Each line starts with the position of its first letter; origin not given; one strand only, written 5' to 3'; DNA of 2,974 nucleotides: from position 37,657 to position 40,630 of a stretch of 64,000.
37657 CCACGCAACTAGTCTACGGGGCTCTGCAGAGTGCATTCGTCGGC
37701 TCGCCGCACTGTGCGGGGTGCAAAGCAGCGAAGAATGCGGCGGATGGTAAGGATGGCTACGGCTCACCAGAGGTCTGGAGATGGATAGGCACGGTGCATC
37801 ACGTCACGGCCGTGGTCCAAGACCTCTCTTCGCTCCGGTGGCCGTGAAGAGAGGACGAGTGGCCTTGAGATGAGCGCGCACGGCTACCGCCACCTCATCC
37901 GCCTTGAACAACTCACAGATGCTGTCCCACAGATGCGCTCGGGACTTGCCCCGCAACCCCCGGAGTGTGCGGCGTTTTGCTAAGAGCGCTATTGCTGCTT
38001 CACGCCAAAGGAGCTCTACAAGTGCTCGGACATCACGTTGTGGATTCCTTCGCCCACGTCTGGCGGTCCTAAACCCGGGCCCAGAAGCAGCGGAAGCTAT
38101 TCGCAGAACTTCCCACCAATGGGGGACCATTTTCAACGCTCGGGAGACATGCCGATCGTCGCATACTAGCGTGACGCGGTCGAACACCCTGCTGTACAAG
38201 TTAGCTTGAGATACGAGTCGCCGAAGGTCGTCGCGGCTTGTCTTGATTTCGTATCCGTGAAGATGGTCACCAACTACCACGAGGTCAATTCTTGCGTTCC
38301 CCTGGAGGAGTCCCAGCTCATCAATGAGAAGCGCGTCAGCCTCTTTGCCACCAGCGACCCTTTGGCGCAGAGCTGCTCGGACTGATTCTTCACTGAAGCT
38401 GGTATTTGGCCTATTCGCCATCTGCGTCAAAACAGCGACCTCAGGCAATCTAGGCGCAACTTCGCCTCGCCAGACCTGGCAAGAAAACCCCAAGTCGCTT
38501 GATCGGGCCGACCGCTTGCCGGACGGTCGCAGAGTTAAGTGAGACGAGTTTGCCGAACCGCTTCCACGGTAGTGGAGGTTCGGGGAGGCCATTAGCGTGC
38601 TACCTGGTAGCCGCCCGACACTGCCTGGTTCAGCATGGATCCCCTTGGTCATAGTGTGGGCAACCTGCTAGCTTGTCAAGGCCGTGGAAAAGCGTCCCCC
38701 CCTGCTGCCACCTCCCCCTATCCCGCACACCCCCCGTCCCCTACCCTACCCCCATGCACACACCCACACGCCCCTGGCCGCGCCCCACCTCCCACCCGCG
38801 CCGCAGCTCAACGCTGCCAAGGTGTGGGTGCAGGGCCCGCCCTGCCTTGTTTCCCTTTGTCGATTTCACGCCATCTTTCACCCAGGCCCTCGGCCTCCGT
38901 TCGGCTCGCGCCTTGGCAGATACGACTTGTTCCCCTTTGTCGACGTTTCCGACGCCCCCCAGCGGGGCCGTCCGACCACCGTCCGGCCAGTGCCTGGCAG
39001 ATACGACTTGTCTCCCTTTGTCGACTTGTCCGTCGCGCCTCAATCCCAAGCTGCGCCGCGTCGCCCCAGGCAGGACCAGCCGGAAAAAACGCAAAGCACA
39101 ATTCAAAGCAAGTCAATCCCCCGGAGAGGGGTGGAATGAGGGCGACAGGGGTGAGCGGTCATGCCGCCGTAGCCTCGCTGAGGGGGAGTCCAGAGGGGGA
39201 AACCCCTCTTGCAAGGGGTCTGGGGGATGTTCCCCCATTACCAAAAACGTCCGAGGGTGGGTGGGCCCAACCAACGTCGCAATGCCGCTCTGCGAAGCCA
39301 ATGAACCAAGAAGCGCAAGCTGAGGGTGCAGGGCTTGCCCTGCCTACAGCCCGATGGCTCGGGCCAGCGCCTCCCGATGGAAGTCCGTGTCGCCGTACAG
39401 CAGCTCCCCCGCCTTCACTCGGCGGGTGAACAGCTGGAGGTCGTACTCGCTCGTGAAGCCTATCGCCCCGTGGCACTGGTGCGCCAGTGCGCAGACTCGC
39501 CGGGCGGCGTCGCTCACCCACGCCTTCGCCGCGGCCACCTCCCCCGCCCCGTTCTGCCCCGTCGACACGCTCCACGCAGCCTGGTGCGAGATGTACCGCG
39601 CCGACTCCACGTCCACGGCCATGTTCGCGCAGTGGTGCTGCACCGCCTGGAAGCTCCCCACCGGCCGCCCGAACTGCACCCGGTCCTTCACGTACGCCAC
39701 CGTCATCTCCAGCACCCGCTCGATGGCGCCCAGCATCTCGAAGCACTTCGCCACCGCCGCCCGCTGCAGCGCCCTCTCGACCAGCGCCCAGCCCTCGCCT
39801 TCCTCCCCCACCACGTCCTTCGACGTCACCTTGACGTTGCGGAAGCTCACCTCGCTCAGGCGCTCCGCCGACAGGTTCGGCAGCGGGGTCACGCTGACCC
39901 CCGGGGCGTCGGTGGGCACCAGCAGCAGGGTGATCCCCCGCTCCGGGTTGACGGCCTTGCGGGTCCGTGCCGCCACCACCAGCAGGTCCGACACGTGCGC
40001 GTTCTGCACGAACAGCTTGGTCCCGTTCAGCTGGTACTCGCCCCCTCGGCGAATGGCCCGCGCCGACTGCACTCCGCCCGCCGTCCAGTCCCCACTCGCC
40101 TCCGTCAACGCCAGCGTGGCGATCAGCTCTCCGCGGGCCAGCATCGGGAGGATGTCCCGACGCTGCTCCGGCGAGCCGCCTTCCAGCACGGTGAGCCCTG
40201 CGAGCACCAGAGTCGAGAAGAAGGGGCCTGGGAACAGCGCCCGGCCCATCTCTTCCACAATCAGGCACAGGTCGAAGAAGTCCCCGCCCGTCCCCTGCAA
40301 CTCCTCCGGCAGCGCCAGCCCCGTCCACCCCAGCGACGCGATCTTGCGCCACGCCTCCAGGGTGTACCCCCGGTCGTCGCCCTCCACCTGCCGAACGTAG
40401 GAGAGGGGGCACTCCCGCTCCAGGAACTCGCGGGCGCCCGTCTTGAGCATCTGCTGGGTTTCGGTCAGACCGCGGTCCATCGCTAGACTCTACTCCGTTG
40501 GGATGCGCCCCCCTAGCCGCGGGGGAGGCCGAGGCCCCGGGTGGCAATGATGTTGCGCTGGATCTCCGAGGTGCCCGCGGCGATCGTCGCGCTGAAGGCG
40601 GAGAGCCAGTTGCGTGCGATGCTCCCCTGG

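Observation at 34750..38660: AT-richer four-gene island: ImmA-like peptidase, PIN-like protein and Beta-protein/sce7725-like protein, convergent with a sce7726-like PD-(D/E)xK protein. Candidate uncharacterised conflict/defence system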

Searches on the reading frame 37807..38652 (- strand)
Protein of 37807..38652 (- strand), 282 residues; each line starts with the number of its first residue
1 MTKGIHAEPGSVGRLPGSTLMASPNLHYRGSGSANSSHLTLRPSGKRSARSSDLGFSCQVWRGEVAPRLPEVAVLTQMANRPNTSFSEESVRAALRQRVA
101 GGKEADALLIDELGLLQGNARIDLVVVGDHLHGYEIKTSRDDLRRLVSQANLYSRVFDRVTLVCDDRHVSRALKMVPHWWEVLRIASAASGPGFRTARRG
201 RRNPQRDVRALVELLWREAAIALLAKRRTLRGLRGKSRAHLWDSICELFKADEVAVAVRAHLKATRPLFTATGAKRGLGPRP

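Call 3: search_protein_families(library=pfam, proteins=[window:37807-38652:-], max_evalue=0.1)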
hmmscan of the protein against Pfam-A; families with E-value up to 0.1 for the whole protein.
seq(282 aa): 0 families

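Call 4: search_protein_families(library=ncbifam, proteins=[window:37807-38652:-], max_evalue=0.1)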
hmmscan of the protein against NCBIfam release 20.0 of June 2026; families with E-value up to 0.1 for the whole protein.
seq(282 aa): 1 family
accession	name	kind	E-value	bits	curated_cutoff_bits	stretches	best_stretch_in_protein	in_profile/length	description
NF033832.1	sce7726_fam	subfamily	5.7e-41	140.5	70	1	87-265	2-182/184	sce7726 family protein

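Call 5: search_protein_families(library=padloc, proteins=[window:37807-38652:-], max_evalue=0.1)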
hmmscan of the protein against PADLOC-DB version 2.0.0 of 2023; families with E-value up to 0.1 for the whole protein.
seq(282 aa): 1 family
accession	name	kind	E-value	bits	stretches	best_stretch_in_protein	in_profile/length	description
PDLC02989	cll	-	3.3e-27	93.9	1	86-244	5-163/265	-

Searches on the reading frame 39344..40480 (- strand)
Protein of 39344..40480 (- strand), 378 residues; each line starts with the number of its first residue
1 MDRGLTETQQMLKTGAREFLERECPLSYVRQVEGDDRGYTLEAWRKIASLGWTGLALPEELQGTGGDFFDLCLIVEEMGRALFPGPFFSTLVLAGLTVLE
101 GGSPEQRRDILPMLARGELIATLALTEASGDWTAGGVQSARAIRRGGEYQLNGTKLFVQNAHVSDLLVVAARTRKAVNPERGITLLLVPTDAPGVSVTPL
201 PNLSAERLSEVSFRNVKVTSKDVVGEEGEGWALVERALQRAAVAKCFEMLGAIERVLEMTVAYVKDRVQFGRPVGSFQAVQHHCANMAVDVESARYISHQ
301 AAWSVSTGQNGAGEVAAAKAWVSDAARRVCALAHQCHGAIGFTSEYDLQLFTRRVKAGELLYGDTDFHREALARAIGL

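Call 65: search_protein_families(library=pfam, proteins=[window:39344-40480:-], max_evalue=0.01)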
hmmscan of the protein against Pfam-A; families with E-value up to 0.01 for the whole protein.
window:39344-40480:- (378 aa): 4 families
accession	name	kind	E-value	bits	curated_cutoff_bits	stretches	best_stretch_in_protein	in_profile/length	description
PF00441.29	Acyl-CoA_dh_1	-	5e-35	121.3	22.4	1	228-376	1-149/150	Acyl-CoA dehydrogenase, C-terminal domain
PF02771.21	Acyl-CoA_dh_N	-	1.3e-22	80.7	22.9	1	6-118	1-113/113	Acyl-CoA dehydrogenase, N-terminal domain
PF02770.24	Acyl-CoA_dh_M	-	2.9e-17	63.1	33.3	1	123-216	2-97/97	Acyl-CoA dehydrogenase, middle domain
PF08028.16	Acyl-CoA_dh_2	-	5.1e-10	40.2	22.7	1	246-358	4-126/134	Acyl-CoA dehydrogenase, C-terminal domain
